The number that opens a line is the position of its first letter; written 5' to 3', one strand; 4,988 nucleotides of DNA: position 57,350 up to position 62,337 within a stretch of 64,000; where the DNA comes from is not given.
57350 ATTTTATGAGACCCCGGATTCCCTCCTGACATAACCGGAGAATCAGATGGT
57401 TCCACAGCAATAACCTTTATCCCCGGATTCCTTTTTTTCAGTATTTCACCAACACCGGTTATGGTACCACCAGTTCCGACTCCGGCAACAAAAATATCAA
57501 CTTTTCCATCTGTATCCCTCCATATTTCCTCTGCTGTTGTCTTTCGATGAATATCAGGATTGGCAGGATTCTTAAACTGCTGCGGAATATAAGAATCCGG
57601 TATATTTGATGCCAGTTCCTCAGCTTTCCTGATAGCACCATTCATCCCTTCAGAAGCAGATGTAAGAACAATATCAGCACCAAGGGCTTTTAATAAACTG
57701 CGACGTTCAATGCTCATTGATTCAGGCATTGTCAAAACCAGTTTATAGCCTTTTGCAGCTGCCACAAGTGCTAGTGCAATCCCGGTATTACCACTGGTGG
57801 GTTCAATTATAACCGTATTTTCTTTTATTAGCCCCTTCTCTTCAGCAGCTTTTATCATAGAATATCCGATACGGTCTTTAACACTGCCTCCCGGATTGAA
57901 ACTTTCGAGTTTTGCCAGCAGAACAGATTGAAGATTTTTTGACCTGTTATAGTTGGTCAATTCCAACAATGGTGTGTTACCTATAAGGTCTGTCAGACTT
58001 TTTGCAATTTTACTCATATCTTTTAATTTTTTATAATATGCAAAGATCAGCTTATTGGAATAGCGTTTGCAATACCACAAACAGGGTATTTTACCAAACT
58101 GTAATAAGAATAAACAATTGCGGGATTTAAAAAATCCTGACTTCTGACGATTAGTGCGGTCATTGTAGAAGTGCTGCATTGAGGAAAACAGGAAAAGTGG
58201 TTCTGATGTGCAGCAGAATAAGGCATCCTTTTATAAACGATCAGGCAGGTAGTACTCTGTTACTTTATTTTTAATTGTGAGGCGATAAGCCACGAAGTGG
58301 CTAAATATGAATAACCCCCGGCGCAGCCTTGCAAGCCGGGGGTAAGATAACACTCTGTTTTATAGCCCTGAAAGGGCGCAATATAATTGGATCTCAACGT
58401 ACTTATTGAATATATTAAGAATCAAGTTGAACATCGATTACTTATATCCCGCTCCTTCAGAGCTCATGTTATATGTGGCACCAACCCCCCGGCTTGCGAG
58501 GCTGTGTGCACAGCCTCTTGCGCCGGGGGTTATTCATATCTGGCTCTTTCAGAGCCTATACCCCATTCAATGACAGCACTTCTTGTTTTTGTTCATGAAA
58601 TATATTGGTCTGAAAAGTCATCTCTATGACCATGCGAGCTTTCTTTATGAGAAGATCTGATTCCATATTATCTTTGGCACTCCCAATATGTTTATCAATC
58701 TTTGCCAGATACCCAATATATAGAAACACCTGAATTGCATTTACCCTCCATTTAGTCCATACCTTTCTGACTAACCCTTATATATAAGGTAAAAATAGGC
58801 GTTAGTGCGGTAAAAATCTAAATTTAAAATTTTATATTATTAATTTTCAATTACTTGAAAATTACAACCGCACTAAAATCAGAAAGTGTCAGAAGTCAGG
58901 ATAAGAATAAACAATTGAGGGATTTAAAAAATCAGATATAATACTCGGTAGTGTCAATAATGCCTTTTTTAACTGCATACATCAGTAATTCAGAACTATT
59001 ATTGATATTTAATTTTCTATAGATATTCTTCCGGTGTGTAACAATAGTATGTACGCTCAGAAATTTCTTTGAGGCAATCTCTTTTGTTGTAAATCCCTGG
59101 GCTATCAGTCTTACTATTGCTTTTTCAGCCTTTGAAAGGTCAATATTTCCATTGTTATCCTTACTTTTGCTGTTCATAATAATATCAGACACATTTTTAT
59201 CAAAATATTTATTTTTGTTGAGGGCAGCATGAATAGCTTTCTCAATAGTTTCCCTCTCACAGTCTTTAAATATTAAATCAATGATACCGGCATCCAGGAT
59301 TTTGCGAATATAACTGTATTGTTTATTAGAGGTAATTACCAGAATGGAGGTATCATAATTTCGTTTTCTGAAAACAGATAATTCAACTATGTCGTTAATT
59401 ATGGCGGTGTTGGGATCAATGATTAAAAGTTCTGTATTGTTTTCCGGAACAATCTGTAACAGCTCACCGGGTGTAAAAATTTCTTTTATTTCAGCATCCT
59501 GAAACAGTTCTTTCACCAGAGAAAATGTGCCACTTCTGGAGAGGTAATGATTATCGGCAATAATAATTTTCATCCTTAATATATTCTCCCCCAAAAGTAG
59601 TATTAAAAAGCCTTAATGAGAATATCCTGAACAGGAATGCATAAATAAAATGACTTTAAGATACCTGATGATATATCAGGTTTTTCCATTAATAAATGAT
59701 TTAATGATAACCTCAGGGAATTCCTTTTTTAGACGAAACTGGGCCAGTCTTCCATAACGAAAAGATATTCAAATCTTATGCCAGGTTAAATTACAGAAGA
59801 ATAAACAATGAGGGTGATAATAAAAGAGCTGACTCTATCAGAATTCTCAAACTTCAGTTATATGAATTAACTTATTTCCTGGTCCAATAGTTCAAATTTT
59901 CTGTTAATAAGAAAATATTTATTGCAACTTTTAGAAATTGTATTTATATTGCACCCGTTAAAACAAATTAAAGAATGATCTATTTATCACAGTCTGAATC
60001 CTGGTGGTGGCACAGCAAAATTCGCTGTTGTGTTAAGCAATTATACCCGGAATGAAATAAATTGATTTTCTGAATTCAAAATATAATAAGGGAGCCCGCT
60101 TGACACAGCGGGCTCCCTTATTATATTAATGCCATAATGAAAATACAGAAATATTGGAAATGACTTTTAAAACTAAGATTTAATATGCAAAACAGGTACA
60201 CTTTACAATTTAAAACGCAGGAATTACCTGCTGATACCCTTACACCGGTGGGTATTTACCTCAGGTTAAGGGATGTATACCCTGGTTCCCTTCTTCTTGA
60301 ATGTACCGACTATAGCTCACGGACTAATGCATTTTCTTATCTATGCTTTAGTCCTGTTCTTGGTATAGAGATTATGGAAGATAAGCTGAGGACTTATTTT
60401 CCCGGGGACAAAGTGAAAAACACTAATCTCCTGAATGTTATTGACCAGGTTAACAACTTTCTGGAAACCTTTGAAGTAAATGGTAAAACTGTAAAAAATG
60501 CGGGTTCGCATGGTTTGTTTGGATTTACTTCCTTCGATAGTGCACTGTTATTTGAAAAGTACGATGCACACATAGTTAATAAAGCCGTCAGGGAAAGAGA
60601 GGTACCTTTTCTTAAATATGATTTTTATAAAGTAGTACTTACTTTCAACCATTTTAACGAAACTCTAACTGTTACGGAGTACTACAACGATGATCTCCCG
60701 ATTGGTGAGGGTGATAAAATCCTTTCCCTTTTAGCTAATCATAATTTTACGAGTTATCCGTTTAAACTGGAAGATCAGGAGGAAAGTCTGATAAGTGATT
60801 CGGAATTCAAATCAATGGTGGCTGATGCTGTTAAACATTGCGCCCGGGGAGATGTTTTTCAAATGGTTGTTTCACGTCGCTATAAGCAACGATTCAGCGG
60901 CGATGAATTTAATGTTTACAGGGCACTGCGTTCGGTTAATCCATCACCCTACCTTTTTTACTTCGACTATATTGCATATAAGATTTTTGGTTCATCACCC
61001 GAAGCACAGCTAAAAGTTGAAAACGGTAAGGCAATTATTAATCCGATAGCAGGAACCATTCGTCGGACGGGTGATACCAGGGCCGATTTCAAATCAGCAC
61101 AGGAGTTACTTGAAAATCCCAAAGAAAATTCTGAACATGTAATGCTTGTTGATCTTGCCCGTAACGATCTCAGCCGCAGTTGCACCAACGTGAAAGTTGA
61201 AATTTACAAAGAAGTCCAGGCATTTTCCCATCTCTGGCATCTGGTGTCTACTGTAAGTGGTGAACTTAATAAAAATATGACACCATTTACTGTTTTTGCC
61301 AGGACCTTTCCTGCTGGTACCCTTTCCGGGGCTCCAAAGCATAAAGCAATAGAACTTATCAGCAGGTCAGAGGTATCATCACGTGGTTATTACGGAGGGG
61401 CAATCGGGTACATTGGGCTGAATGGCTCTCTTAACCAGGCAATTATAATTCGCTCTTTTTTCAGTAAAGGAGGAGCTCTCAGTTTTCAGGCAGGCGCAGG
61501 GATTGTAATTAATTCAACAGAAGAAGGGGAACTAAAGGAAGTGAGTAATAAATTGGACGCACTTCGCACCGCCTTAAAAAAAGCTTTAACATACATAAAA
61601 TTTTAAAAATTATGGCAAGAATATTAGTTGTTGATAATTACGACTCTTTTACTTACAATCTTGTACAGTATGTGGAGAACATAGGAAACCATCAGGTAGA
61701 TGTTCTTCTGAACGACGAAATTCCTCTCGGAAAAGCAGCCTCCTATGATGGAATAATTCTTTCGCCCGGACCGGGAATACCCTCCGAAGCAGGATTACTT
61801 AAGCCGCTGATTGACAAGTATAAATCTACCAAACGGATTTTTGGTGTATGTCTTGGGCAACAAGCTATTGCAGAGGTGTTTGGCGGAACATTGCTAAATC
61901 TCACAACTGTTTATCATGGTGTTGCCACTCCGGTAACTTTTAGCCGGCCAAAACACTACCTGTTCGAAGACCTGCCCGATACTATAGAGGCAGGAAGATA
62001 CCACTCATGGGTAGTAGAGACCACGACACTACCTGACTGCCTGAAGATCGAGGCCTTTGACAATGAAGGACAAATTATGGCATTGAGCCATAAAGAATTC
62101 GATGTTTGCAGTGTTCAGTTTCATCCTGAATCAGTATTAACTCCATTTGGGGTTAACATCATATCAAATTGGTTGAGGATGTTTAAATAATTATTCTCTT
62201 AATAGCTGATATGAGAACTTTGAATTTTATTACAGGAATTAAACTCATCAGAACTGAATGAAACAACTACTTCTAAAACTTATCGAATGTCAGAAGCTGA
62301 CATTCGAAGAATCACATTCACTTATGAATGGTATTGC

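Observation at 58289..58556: Two convergent copies of a three-hairpin module with compensatory stem changes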

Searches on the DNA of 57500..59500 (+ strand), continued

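Call 78: search_with_rna_model(model_id=R1, sources=[L116, L117, L118, L119, L120, L121, L122, L123, L124, L125, L126, L127, L128, L129, L130, L131, L132, L133, L134, L135, L136, L137, L138, L139, L140, L141, L142, L143, L144, L145, L146, L147, L148, L149, L150, L151, L152, L153, L154, L155, L156, L157, L158, L159, L160, L161, L162, L163, L164, L165, L166, L167, L168, L169, L170, L171, L172, L173, L174, L175, L176, L177, L178, L179, L180, L181, L182, L183, L184, L185, L186, L187, L188, L189, L190, L191, L192, L193, L194, L195, L196, L197, L198, L199, L200, L201, L202, L203, L204, L205, L206, L207, L208, L209, L210, L211, L212, L213, L214, L215], max_evalue=0.0001)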
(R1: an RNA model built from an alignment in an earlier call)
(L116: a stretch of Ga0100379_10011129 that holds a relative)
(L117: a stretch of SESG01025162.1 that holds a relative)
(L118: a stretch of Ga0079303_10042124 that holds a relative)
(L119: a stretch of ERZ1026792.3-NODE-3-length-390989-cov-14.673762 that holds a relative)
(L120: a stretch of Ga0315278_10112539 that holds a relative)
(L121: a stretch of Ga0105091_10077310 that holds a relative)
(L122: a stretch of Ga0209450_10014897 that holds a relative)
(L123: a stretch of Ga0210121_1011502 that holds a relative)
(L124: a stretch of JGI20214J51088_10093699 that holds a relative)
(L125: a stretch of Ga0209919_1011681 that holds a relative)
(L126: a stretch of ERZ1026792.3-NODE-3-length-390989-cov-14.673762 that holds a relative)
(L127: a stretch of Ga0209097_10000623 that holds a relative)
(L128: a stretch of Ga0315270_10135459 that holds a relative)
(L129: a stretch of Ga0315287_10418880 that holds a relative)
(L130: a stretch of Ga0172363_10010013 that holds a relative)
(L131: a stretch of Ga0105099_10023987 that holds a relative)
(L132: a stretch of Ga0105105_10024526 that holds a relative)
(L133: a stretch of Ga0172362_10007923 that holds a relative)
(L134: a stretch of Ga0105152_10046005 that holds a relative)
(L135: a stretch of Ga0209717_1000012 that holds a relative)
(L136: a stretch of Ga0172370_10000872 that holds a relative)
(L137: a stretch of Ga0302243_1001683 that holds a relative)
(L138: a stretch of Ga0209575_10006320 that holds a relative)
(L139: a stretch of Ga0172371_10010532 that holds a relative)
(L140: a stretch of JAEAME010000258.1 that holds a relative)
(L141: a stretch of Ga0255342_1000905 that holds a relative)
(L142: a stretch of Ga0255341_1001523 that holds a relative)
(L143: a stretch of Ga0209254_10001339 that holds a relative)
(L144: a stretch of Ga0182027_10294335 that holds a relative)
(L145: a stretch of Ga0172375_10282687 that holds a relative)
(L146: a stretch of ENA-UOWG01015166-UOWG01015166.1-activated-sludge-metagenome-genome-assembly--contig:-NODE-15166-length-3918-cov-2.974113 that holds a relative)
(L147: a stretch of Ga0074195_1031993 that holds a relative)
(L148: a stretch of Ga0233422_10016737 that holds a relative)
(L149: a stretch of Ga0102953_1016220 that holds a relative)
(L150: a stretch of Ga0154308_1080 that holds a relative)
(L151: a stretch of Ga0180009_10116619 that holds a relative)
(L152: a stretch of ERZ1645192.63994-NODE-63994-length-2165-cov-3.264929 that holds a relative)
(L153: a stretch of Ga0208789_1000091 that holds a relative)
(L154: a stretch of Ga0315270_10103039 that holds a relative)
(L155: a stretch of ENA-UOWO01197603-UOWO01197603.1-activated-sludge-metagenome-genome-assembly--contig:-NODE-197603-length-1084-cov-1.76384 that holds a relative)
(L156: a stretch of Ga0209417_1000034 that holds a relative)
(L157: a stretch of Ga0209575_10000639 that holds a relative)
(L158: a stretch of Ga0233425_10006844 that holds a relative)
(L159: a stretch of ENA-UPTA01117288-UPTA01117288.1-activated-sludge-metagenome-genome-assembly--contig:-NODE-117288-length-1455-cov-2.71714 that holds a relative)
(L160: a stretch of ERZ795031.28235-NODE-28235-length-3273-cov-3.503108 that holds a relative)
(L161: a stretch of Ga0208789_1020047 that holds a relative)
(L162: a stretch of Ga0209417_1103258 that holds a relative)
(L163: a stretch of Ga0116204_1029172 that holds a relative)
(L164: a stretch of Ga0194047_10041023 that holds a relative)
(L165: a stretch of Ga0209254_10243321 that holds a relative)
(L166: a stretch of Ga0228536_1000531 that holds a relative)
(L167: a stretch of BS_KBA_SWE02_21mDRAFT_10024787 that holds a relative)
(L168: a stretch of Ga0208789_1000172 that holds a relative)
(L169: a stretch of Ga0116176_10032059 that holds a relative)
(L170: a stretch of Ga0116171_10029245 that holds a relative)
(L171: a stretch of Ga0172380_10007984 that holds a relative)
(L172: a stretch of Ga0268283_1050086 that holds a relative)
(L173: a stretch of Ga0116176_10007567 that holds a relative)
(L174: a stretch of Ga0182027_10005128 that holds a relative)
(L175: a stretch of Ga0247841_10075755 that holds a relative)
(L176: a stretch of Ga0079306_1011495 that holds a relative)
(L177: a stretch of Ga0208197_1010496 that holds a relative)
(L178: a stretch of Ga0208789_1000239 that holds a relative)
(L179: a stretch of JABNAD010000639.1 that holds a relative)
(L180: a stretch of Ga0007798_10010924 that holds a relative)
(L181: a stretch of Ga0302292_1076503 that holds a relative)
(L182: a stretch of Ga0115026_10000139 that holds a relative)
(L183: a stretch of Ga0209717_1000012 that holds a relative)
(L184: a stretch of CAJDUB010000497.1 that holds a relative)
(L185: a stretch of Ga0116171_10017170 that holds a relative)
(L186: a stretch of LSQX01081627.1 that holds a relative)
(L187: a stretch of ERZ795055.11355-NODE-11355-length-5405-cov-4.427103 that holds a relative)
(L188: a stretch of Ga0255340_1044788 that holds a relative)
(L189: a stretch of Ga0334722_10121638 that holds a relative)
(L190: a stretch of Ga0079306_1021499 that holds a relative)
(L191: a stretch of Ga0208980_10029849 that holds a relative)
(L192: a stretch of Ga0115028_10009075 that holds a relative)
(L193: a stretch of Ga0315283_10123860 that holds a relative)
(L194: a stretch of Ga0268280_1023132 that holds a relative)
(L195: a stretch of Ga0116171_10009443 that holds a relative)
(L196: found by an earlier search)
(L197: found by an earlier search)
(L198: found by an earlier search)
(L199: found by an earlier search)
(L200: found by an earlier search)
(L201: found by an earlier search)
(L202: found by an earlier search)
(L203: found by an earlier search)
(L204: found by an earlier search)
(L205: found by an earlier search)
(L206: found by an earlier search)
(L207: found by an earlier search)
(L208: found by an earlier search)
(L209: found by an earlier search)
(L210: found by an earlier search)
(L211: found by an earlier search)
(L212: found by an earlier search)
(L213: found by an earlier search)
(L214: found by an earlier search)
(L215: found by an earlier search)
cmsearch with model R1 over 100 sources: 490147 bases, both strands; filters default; matches with E-value up to 0.0001: 11.
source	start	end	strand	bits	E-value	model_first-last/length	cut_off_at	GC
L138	492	585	+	82.2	2.3e-15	1-93/93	no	0.48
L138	794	886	-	81.9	2.7e-15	1-93/93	no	0.49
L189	602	694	+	71.6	5.8e-13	1-93/93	no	0.49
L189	1197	1291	-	71.2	7e-13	1-93/93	no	0.51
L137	13735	13829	+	61.2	1.3e-10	1-93/93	no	0.48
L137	13228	13320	-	61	1.5e-10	1-93/93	no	0.52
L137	12596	12711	+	53.9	5.9e-09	1-93/93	no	0.51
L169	2538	2653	+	51.7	1.8e-08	1-93/93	no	0.51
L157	353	443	-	40.1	7.3e-06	1-93/93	no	0.46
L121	263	355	+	39.5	1e-05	1-93/93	no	0.54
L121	920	1011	-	38.2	2.1e-05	1-93/93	no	0.48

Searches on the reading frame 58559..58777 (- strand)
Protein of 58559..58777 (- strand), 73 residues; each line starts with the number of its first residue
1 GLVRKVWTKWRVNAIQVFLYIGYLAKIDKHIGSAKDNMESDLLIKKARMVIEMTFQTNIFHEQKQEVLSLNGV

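Call 10: search_protein_families(library=pfam, proteins=[window:58559-58777:-], max_evalue=0.01)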
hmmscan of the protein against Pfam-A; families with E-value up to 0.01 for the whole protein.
window:58559-58777:- (73 aa): 0 families

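Call 13: search_protein_families(library=ncbifam, proteins=[window:58559-58777:-], max_evalue=10)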
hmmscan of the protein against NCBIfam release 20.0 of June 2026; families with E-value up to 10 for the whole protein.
window:58559-58777:- (73 aa): 1 family
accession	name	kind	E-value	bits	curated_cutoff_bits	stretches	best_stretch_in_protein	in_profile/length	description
TIGR01043.1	ATP_syn_A_arch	equivalog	0.11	10.9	972.15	1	3-62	448-507/580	ATP synthase subunit A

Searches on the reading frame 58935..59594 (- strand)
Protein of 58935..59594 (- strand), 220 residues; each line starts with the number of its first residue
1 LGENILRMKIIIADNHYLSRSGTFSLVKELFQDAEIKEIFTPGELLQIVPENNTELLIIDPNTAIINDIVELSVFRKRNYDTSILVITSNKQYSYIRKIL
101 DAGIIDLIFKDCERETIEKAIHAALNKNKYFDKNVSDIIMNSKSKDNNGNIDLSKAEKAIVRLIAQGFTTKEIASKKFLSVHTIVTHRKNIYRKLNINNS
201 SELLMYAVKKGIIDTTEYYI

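Call 10: search_protein_families(library=pfam, proteins=[window:58935-59594:-], max_evalue=0.01)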
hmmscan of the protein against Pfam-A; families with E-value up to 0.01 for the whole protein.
window:58935-59594:- (220 aa): 3 families
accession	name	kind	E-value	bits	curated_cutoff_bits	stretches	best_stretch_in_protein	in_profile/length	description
PF00196.25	GerE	-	3.9e-15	55.7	23.5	1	153-207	3-57/57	Bacterial regulatory proteins, luxR family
PF00072.30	Response_reg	-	2.1e-10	41.2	30.2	1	10-121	1-110/111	Response regulator receiver domain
PF13384.12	HTH_23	-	0.0093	16.2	24.6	0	158-185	7-35/50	Homeodomain-like domain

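Call 13: search_protein_families(library=ncbifam, proteins=[window:58935-59594:-], max_evalue=10)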
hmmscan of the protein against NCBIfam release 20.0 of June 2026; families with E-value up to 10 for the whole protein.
window:58935-59594:- (220 aa): 40 families (the best 25 are shown)
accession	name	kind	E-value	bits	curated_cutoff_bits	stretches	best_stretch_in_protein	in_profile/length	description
NF052445.1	RespRegMctR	equivalog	1.8e-30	105.9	300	1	8-212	2-204/205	two-component system response regulator MctR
NF011896.0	PRK15369.1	equivalog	2e-22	79.9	242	1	7-212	3-209/211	two component system response regulator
NF007419.0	PRK09958.1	equivalog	4.8e-18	65.5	251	1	8-210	1-201/204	acid-sensing system DNA-binding response regulator EvgA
NF047785.1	respo_reg_MadR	equivalog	7.2e-18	64.7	300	1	8-213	1-209/209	MadR family response regulator transcription factor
NF007708.0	PRK10403.1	equivalog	3.9e-17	62.4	343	1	6-199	5-200/215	nitrate/nitrite response regulator protein NarP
NF007935.0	PRK10651.1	equivalog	4.5e-17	61.9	250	1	8-209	7-212/216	two-component system response regulator NarL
NF008098.0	PRK10840.1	equivalog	9.6e-17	61.2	235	1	7-208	3-206/216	response regulator transcription factor RcsB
NF007403.0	PRK09935.1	equivalog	7e-16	58.5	271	1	46-209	42-206/210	fimbria biosynthesis transcriptional regulator FimZ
NF007018.1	PRK09483.1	equivalog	1.9e-15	57.1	280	1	9-217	3-213/217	UvrY/SirA/GacA family response regulator transcription factor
NF007685.0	PRK10360.1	equivalog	1.3e-13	51.2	258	1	9-204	3-189/196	response regulator transcription factor UhpA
NF041830.1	RR_TF_ErdR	exception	2.6e-11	43.7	390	1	9-199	3-197/213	response regulator transcription factor ErdR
NF007505.1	PRK10100.1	equivalog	1.1e-10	41.6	250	1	74-207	63-199/204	biofilm master transcriptional regulator CsgD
NF006900.1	PRK09390.1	equivalog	2.3e-09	37.1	255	1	33-210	28-200/203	response regulator FixJ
NF052366.1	photon_PedR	equivalog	2.3e-08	34.1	120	1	152-213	2-63/74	photosynthetic electron transport-dependent transcriptional regulator PedR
NF040749.1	tetrathio_RR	equivalog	5.4e-08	32.8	290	1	82-205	72-186/191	tetrathionate respiration response regulator TtrR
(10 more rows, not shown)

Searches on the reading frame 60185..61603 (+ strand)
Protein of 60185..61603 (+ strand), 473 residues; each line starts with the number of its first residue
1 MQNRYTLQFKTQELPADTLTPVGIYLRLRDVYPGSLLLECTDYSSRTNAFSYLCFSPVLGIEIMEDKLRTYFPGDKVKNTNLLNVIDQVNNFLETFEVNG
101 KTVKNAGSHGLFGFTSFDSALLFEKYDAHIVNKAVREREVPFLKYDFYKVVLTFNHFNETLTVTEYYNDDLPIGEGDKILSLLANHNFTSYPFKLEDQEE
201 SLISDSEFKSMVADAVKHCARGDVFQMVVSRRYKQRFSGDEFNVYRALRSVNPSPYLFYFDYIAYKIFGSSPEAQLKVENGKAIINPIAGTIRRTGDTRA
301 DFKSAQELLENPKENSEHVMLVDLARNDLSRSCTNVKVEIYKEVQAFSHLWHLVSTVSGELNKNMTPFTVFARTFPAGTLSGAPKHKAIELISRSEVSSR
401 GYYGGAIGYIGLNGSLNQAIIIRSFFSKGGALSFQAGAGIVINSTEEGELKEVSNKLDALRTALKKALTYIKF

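Call 10: search_protein_families(library=pfam, proteins=[window:60185-61603:+], max_evalue=0.01)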
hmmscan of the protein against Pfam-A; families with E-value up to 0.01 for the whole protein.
window:60185-61603:+ (473 aa): 2 families
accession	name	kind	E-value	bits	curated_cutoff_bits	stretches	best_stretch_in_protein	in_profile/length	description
PF00425.24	Chorismate_bind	-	5.4e-77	259.3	27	1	206-456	3-257/257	chorismate binding enzyme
PF04715.19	Anth_synt_I_N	-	2.2e-16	60.8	23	1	17-163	1-140/140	Anthranilate synthase component I, N terminal region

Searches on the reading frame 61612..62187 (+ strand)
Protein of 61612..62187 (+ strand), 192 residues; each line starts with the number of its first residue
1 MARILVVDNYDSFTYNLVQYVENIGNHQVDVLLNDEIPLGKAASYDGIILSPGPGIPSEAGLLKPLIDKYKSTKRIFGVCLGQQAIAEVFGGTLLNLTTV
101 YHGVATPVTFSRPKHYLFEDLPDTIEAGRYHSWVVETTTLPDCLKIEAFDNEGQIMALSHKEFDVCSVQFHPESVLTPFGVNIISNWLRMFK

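Call 10: search_protein_families(library=pfam, proteins=[window:61612-62187:+], max_evalue=0.01)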
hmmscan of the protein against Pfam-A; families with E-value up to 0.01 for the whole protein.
window:61612-62187:+ (192 aa): 2 families
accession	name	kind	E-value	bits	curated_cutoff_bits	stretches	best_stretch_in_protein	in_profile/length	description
PF00117.34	GATase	-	7.8e-47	159.8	22.8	1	5-188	1-187/190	Glutamine amidotransferase class-I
PF07722.19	Peptidase_C26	-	9e-08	32.6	20.5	1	70-173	102-219/219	Peptidase C26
